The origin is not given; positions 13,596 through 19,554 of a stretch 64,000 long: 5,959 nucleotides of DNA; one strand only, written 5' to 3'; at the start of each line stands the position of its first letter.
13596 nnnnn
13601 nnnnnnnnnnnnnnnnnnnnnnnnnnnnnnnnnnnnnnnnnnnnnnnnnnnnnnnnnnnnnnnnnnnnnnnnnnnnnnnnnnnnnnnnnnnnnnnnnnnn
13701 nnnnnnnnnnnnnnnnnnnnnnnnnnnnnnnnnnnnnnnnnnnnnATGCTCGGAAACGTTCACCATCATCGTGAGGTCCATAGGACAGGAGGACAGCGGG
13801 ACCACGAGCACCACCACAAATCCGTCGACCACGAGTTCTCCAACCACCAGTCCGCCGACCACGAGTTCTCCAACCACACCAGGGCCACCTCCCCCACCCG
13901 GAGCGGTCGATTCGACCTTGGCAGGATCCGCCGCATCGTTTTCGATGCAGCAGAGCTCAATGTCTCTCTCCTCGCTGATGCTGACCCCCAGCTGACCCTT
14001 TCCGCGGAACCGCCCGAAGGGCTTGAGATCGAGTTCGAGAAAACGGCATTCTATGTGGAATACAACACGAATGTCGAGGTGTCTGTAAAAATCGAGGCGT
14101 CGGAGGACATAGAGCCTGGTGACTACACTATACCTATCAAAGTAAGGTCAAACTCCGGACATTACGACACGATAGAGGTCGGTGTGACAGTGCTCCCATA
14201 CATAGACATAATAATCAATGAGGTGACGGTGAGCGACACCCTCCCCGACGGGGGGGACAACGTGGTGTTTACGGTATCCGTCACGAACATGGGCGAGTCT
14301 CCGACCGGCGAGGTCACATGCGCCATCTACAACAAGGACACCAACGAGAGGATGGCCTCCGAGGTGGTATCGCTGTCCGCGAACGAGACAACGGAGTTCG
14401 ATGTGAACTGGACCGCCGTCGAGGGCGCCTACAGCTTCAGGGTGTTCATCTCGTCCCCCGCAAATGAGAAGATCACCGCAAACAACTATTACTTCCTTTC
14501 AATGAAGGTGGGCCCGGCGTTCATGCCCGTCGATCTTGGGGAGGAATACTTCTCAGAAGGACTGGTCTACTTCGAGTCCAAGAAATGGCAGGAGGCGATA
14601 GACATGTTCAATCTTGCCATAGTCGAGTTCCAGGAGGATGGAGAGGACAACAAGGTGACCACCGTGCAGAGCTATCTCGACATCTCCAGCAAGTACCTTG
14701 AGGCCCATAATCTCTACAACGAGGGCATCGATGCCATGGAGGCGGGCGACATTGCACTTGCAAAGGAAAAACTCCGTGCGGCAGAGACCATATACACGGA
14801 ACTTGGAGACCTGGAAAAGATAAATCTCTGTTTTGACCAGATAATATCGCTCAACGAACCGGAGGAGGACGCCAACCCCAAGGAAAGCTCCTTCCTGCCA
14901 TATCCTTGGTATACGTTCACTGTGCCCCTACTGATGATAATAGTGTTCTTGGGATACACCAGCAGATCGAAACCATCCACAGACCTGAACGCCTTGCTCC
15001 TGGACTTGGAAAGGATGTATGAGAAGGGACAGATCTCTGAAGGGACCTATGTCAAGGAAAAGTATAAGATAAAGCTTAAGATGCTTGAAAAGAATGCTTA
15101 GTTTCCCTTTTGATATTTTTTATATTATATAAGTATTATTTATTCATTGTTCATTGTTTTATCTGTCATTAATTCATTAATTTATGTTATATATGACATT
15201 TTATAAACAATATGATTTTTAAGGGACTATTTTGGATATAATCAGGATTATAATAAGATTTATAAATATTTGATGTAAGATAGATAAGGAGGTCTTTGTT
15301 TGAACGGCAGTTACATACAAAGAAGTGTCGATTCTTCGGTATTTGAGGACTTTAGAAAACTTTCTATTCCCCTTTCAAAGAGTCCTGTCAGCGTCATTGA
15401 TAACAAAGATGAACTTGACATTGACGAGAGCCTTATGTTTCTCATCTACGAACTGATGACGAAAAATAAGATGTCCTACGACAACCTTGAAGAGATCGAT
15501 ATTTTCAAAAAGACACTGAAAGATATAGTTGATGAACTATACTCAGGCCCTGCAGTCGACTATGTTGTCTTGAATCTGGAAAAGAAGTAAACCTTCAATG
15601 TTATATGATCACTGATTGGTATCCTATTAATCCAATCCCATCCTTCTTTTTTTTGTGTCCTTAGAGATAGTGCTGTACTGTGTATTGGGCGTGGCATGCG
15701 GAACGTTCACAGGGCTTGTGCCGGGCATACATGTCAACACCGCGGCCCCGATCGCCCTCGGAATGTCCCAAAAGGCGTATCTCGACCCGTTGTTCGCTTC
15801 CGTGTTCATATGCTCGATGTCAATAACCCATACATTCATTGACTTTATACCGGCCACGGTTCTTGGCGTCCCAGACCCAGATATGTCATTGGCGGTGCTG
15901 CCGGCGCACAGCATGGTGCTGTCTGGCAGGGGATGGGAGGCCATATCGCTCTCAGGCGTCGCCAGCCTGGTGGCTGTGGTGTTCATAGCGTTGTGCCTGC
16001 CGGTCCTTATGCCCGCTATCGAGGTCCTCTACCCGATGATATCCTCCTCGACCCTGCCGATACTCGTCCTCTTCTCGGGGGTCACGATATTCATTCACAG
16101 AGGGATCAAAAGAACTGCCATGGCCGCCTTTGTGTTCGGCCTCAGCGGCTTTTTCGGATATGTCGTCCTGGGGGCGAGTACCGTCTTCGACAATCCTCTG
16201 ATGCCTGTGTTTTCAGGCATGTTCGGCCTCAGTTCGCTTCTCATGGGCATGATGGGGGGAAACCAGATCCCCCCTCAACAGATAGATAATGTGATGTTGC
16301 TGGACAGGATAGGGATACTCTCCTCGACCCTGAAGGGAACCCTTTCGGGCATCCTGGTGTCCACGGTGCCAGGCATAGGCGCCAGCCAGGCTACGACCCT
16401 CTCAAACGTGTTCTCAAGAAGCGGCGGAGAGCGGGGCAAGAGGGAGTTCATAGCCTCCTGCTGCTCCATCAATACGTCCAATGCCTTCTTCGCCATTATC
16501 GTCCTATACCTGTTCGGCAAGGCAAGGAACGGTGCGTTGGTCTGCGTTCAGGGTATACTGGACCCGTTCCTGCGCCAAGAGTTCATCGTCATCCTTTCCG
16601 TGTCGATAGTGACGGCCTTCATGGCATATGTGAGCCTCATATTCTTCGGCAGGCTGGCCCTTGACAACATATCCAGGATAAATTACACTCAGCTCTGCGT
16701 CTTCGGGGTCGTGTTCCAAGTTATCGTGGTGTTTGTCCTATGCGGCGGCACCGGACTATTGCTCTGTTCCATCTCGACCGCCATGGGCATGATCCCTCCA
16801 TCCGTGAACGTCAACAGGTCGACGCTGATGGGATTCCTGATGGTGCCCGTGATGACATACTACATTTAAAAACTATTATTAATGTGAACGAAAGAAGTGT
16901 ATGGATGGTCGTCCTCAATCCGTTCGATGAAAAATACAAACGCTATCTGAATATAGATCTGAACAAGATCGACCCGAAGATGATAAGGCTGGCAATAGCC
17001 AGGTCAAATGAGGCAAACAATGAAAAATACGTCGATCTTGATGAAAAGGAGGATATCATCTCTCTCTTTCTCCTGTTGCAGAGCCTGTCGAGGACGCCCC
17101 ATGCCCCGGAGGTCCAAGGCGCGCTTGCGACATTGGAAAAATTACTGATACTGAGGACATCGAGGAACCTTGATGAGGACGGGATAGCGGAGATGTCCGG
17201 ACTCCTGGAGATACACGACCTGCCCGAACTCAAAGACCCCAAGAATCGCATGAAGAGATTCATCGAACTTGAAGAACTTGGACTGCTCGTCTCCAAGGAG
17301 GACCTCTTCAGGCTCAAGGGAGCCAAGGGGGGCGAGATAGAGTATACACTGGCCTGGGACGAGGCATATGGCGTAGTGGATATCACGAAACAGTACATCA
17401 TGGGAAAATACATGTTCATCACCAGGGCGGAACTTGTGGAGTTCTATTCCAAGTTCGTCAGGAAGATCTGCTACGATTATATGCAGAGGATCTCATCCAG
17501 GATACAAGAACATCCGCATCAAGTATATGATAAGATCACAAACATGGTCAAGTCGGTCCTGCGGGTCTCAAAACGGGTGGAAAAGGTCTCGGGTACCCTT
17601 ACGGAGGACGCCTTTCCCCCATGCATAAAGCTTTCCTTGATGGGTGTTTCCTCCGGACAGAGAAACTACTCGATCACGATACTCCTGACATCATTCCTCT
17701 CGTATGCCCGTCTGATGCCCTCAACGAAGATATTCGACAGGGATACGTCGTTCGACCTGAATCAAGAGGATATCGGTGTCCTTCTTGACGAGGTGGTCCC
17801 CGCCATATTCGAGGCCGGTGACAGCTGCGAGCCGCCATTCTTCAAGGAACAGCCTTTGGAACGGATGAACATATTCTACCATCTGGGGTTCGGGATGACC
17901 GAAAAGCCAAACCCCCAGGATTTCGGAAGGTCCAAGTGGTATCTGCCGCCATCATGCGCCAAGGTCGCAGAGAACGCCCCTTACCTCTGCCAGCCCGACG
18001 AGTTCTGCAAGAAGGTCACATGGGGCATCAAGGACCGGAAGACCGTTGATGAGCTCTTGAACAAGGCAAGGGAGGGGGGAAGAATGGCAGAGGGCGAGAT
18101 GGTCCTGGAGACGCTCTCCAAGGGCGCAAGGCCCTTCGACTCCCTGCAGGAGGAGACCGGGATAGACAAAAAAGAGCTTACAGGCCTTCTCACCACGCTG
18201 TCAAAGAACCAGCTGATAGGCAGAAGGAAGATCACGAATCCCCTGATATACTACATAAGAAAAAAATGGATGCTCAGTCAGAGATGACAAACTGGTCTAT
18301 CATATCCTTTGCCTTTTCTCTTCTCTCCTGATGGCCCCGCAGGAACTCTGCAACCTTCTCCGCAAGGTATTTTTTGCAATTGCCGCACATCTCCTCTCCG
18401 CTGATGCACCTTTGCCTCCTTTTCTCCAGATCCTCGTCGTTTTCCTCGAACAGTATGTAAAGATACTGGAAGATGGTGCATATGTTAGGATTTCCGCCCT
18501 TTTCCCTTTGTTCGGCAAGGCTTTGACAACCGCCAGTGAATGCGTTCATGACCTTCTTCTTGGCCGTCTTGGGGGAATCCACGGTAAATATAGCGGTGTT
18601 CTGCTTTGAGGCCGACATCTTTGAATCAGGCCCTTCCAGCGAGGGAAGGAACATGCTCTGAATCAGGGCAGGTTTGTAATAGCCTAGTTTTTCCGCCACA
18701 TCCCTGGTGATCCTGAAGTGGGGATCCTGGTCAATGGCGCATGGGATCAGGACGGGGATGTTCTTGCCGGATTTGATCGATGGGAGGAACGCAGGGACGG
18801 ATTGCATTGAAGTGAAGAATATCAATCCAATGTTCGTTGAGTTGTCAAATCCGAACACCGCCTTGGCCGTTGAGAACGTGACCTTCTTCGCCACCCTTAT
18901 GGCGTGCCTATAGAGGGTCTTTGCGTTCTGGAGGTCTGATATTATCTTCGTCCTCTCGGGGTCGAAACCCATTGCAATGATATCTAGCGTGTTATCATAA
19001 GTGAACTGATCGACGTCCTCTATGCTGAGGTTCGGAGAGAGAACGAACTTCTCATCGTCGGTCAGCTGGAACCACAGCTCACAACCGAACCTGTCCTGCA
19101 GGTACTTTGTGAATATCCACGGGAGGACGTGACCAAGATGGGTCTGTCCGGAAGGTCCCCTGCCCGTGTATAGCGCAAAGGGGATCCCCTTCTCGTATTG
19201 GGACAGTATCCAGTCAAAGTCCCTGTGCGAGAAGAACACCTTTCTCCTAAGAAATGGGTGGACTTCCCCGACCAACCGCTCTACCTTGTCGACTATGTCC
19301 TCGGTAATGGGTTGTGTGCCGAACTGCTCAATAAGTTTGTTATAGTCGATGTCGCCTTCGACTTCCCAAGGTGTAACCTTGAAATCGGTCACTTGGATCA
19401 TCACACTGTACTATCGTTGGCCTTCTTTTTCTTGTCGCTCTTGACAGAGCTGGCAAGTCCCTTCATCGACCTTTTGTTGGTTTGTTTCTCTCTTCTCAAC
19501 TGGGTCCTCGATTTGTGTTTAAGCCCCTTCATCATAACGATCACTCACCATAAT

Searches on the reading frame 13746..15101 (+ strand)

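Call 40: search_protein_families(library=pfam, proteins=[window:13746-15101:+], max_evalue=0.00001)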
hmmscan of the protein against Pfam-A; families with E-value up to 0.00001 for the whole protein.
window:13746-15101:+ (451 aa): 1 family
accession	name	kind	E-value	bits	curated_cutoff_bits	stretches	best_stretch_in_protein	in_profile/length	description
PF07705.17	CARDB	-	5.5e-06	27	22.7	1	154-235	3-83/101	CARDB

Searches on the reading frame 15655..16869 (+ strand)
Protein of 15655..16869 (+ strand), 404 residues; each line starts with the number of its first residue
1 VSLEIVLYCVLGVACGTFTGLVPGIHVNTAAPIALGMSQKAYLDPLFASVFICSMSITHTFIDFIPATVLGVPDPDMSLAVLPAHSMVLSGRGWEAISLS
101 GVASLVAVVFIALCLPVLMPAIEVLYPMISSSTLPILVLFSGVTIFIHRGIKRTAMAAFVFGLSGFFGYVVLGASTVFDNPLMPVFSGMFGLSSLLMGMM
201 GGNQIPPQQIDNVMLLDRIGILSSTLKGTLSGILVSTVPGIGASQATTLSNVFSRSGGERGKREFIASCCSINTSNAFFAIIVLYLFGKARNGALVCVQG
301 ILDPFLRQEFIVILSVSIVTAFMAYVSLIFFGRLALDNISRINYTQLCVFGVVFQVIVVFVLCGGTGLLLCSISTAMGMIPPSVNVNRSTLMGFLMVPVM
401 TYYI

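Call 40: search_protein_families(library=pfam, proteins=[window:15655-16869:+], max_evalue=0.00001)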
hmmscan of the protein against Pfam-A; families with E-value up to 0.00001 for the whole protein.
window:15655-16869:+ (404 aa): 1 family
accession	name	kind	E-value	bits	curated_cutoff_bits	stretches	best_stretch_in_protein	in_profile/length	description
PF01970.21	TctA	-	9.6e-54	183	28.9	1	7-392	2-422/423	Tripartite tricarboxylate transporter TctA family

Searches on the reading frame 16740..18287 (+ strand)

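Call 40: search_protein_families(library=pfam, proteins=[window:16740-18287:+], max_evalue=0.00001)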
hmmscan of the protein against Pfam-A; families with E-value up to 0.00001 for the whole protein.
window:16740-18287:+ (515 aa): 1 family
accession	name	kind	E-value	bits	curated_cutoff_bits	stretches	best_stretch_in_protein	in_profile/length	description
PF04104.19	DNA_primase_lrg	-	8.7e-17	61.8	22.4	1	201-445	2-236/266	Eukaryotic and archaeal DNA primase, large subunit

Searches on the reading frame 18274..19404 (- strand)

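Call 25: search_protein_families(library=pfam, proteins=[window:18274-19404:-], max_evalue=0.001)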
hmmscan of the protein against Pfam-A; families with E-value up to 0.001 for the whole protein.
window:18274-19404:- (376 aa): 1 family
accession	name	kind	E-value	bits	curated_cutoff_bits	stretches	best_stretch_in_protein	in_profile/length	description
PF00579.31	tRNA-synt_1b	-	1.6e-26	93.8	21.1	1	75-355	5-291/292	tRNA synthetases class I (W and Y)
